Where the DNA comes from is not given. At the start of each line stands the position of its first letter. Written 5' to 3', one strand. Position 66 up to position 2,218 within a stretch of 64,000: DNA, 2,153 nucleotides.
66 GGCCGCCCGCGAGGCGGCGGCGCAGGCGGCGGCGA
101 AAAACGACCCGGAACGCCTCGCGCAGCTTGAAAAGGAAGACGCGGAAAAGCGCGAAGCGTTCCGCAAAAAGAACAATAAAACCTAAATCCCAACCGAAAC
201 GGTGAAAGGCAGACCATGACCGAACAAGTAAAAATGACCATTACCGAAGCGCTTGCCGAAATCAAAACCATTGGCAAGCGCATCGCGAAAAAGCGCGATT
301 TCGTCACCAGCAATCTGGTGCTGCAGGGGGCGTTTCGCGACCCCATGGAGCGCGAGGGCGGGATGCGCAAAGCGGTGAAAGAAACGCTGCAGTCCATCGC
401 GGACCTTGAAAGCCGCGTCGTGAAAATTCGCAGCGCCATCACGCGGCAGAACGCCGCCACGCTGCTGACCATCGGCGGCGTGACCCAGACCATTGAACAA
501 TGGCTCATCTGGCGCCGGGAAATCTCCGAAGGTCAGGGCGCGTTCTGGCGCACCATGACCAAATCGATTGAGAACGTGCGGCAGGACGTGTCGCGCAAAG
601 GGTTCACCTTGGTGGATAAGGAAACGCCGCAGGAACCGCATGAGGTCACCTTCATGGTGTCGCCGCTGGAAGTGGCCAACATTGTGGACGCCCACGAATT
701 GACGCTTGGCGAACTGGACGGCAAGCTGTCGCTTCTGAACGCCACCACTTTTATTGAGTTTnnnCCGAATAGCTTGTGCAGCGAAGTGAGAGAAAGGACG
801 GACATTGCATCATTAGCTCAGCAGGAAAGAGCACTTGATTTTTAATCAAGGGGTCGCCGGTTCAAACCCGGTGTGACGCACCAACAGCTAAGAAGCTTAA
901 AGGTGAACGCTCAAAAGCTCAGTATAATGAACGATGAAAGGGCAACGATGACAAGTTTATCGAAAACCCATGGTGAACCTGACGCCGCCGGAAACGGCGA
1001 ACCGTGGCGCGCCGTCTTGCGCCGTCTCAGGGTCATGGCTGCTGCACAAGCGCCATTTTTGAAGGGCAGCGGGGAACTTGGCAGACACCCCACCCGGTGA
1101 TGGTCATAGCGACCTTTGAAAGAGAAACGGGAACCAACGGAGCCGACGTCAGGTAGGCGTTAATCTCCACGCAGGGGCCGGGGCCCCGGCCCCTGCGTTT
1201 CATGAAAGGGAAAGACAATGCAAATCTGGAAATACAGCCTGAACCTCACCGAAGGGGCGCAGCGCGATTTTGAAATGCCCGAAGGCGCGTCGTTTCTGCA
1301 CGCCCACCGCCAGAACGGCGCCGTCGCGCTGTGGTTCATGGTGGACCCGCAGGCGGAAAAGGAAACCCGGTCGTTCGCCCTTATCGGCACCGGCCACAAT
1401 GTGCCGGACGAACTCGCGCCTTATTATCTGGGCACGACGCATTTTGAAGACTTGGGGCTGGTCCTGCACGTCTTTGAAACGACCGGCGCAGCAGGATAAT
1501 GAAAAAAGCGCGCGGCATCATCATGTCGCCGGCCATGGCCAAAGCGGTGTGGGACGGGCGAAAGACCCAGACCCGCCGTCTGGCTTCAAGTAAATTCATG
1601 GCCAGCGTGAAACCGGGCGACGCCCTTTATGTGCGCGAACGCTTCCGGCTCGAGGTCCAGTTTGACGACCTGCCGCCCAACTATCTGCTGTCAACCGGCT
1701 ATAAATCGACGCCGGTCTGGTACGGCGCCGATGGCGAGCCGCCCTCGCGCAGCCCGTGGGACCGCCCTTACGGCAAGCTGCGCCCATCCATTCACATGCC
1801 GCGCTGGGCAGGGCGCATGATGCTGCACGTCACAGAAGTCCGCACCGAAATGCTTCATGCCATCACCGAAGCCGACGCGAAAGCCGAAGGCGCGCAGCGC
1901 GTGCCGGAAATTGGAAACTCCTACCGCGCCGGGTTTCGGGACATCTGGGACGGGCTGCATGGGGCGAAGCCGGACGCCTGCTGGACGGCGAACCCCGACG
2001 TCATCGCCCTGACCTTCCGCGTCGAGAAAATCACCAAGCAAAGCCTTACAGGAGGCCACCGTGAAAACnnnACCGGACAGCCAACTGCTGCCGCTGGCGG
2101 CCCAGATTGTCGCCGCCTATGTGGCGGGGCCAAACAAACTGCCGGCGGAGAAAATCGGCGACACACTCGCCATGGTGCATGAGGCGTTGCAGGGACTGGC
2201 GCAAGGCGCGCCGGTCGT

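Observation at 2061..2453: Phage-encoded Ros/MucR homolog with altered zinc-finger ligands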

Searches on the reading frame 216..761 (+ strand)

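Call 3: search_protein_families(library=pfam, proteins=[window:216-761:+], max_evalue=0.01)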
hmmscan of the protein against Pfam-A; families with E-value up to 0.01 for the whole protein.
window:216-761:+ (182 aa): 1 family
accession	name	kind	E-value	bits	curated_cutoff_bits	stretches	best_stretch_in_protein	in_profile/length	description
PF07544.18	Med9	-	0.0031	18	26.9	0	47-75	45-73/80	RNA polymerase II transcription mediator complex subunit 9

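Call 73: search_protein_families(library=ncbifam, proteins=[window:216-761:+], max_evalue=0.001)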
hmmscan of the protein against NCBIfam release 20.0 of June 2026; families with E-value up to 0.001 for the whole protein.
window:216-761:+ (182 aa): 0 families

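Call 74: search_protein_families(library=phrogs, proteins=[window:216-761:+], max_evalue=0.001)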
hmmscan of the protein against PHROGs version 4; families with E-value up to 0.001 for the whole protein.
window:216-761:+ (182 aa): 1 family
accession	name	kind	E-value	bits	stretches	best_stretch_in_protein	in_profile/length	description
phrog_1491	-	tail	7.7e-20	72.6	1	5-128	3-128/211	tail fiber protein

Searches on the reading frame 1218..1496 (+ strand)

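Call 3: search_protein_families(library=pfam, proteins=[window:1218-1496:+], max_evalue=0.01)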
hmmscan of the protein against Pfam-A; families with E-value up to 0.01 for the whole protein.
window:1218-1496:+ (93 aa): 1 family
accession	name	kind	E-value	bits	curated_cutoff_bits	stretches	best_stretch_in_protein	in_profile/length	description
PF24043.1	DUF7352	-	1e-21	77.4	27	1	2-89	4-90/97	Domain of unknown function (DUF7352)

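Call 74: search_protein_families(library=phrogs, proteins=[window:1218-1496:+], max_evalue=0.001)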
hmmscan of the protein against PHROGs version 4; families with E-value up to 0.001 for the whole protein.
window:1218-1496:+ (93 aa): 1 family
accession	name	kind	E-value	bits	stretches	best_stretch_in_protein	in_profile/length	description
phrog_3848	-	unknown function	8.3e-17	62.5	1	1-88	2-92/100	-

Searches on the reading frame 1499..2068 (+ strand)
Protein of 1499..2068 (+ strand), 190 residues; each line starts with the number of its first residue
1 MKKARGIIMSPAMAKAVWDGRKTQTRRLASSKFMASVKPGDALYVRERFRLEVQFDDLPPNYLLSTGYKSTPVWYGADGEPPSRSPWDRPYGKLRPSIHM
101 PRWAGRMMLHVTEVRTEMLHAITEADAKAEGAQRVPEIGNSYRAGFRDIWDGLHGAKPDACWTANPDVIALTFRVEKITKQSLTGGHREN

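Call 3: search_protein_families(library=pfam, proteins=[window:1499-2068:+], max_evalue=0.01)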
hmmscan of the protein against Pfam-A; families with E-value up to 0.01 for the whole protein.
window:1499-2068:+ (190 aa): 0 families

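Call 51: find_related_loci(query=window:1499-2068:+, collection=viral_contigs, flank=5000)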
Query window:1499-2068:+ (190 aa) in viral_contigs; peptide patterns used: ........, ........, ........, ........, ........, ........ (x = any residue, [..] = any of these).
5 stretches matched a pattern, but none encodes a relative of the query by tblastn (E <= 1e-3).

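Call 73: search_protein_families(library=ncbifam, proteins=[window:1499-2068:+], max_evalue=0.001)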
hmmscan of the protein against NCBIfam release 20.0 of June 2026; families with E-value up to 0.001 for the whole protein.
window:1499-2068:+ (190 aa): 0 families

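Call 74: search_protein_families(library=phrogs, proteins=[window:1499-2068:+], max_evalue=0.001)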
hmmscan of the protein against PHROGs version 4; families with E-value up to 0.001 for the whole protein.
window:1499-2068:+ (190 aa): 3 families
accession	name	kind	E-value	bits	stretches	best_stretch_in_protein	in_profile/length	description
phrog_874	-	unknown function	2.9e-42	146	1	3-177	66-258/277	-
phrog_18361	-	unknown function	1.2e-10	43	1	100-174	1-84/92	-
phrog_27495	-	unknown function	4.8e-05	24.1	0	3-32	6-35/186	-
